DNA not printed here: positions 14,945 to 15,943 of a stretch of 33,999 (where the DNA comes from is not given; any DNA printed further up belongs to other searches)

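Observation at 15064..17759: Terminator-bounded cargo operon HIT protein - histidine phosphatase - HExxH/unknown-domain protein: candidate undescribed conflict or defence module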

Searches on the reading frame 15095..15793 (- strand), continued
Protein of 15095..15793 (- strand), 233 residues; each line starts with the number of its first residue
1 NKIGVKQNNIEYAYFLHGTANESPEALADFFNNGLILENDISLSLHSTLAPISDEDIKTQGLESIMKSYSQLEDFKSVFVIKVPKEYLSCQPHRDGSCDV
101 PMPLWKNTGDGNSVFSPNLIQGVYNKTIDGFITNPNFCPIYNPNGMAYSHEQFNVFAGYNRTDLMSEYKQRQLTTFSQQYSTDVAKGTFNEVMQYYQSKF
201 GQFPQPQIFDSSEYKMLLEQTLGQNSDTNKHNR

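Call 77: fold_search(model_id=the predicted structure, library=viral)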
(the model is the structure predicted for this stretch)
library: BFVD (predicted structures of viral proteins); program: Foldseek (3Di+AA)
matches with E <= 10: 187; with E <= 0.001: 0
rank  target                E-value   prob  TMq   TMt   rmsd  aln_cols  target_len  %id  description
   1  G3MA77                4.6e-02  0.21  0.21  0.28  16.7       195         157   15  Gp336 [Bacillus phage G]
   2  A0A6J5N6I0            1.8e-01  0.38  0.22  0.43  10.0       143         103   12  Uncharacterized protein [uncultured Caudovirales phage]
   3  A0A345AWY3            2.0e-01  0.18  0.24  0.36  16.6       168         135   12  (no name in the UniProt tables at hand)
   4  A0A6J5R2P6            2.9e-01  0.08  0.14  0.22  10.6       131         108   17  Uncharacterized protein [uncultured Caudovirales phage]
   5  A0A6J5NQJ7            3.1e-01  0.09  0.17  0.27  12.9       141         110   11  Uncharacterized protein [uncultured Caudovirales phage]
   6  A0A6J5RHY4            4.2e-01  0.15  0.20  0.38  13.8       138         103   15  Uncharacterized protein [uncultured Caudovirales phage]
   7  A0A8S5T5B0            4.5e-01  0.18  0.19  0.25   5.7        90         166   21  Uncharacterized protein [Siphoviridae sp. ctn8e14]
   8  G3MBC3                4.5e-01  0.06  0.19  0.13  23.9       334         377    8  Gp53 [Bacillus phage G]
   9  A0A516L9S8            5.1e-01  0.05  0.20  0.16  25.4       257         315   11  (no name in the UniProt tables at hand)
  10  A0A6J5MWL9            6.5e-01  0.06  0.16  0.25  15.0       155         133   13  Uncharacterized protein [uncultured Caudovirales phage]
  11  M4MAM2                7.4e-01  0.05  0.15  0.24   9.0       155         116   10  (no name in the UniProt tables at hand)
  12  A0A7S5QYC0            8.9e-01  0.02  0.13  0.15  22.1       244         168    9  Uncharacterized protein [Rhizobium phage RHph_Y68]
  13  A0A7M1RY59            9.5e-01  0.02  0.10  0.08  18.9       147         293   12  Uncharacterized protein [uncultured phage cr116_1]
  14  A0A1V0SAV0            1.0e+00  0.08  0.15  0.14   6.5        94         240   13  Uncharacterized protein [Catovirus CTV1]
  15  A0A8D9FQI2            1.0e+00  0.06  0.20  0.23  18.0       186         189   13  Uncharacterized protein [uncultured marine phage]
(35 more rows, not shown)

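Call 84: find_encoding_contigs(protein=P0140, flank=9000, max_places=2)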
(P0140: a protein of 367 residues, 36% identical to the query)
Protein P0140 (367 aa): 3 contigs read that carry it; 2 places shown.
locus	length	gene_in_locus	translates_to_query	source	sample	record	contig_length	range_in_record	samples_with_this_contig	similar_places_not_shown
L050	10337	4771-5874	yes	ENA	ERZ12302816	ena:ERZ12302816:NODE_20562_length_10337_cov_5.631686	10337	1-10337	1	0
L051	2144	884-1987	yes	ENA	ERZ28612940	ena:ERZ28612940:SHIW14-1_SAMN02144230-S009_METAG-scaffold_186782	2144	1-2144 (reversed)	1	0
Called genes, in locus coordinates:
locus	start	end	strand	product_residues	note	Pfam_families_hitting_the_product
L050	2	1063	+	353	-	?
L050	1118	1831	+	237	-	PF03009:GDPD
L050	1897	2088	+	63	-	PF13459:Fer4_15, PF13370:Fer4_13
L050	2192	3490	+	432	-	PF25888:WHD_DnaB, PF07261:DnaB_2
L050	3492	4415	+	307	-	PF03969:AFG1_ATPase (weak), PF00308:Bac_DnaA (weak), PF01695:IstB_IS21 (weak)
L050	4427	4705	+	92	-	-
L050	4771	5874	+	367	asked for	-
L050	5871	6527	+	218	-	PF00300:His_Phos_1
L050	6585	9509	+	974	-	PF02811:PHP, PF07733:DNA_pol3_alpha, PF17657:DNA_pol3_finger, PF14579:HHH_6, PF01336:tRNA_anti-codon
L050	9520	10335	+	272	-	?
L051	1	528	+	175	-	?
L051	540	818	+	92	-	-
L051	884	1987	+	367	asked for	-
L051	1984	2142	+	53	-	?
